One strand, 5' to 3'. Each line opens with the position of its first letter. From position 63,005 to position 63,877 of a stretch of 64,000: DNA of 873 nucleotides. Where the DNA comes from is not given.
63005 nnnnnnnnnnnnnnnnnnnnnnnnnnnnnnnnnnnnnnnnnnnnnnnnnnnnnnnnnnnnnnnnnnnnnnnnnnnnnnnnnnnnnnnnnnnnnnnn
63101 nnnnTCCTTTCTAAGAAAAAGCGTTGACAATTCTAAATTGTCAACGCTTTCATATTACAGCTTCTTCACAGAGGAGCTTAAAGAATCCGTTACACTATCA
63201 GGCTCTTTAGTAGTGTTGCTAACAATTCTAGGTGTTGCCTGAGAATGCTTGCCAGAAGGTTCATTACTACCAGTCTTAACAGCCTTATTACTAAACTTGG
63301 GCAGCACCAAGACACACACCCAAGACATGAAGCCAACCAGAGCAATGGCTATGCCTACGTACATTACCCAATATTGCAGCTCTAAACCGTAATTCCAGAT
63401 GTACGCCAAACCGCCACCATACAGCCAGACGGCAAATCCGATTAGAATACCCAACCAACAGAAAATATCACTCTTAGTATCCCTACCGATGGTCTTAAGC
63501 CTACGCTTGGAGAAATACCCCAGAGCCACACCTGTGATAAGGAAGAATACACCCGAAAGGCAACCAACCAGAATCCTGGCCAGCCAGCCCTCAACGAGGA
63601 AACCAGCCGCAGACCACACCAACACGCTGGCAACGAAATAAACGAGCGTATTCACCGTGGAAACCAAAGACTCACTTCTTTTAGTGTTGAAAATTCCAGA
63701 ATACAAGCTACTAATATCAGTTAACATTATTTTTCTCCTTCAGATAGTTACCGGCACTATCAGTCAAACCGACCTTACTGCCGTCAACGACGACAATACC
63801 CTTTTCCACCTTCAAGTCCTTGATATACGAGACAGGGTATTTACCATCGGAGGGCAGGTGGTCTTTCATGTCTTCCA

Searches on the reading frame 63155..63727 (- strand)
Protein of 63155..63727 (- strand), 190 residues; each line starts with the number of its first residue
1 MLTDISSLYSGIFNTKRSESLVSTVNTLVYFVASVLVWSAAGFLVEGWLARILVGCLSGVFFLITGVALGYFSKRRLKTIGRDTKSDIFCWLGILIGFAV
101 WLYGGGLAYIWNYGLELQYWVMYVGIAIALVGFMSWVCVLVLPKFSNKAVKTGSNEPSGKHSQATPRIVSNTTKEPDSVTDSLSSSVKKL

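Call 66: find_encoding_contigs(protein=window:63155-63727:-, flank=10000, max_places=1)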
Protein window:63155-63727:- (190 aa): 24 contigs read that carry it; 1 place shown.
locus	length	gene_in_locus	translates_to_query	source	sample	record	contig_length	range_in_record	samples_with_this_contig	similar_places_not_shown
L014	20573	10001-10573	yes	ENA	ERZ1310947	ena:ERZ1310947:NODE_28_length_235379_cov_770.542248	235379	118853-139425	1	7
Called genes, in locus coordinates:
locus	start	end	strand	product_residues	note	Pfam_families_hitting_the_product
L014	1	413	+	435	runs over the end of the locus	-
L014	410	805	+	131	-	-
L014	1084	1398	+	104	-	-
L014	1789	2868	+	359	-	-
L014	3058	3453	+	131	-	-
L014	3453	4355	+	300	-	-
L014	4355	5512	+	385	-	-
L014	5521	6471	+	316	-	-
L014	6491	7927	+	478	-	PF09967:DUF2201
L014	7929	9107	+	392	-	PF07728:AAA_5 (weak)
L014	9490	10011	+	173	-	-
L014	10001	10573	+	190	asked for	-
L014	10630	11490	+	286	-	PF13930:Endonuclea_NS_2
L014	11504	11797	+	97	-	-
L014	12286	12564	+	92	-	-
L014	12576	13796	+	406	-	PF04203:Sortase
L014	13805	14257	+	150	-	-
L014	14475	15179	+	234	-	-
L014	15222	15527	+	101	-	-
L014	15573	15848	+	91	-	PF13828:DUF4190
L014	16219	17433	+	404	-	PF05103:DivIVA (faint)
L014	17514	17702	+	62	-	-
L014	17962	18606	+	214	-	-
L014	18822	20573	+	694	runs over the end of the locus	-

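Call 88: search_solved_structures(query=L014:4355-5512:+, max_evalue=1)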
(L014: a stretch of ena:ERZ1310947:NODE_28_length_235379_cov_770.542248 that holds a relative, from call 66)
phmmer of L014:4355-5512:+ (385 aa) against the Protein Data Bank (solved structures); distinct sequences matched with E-value up to 1: 2.
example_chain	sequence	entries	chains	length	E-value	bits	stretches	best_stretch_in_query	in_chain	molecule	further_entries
3hdf_A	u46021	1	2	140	0.38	12.9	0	37-90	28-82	Lysozyme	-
3hde_A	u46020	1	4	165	0.63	12.2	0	37-90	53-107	Lysozyme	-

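Call 89: search_solved_structures(query=L014:5521-6471:+, max_evalue=1)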
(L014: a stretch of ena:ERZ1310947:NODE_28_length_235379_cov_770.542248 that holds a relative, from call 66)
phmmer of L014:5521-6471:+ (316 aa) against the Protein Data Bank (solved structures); distinct sequences matched with E-value up to 1: 4.
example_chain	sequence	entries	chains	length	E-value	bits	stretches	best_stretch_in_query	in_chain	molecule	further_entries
8ux4_AF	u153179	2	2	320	0.27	13.9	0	235-267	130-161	Small ribosomal subunit protein mS45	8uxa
5mrc_66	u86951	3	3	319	0.27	13.9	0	235-267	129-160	mS45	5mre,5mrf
8d8j_6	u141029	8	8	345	0.32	13.7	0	235-267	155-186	37S ribosomal protein S35, mitochondrial | Small ribosomal subunit protein mS45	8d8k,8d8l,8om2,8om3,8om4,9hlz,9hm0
6bdc_A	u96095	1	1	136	0.35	13.5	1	178-229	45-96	Hcp1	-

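Call 90: search_protein_families(library=phrogs, proteins=[L014:1789-2868:+, L014:3058-3453:+, L014:3453-4355:+, L014:4355-5512:+, L014:5521-6471:+, L014:410-805:+], max_evalue=0.001)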
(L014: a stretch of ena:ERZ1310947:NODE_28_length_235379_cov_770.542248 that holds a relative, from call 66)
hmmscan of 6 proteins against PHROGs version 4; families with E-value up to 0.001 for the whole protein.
L014:1789-2868:+ (359 aa): 0 families

L014:3058-3453:+ (131 aa): 0 families

L014:3453-4355:+ (300 aa): 0 families

L014:4355-5512:+ (385 aa): 0 families

L014:5521-6471:+ (316 aa): 0 families

L014:410-805:+ (131 aa): 0 families
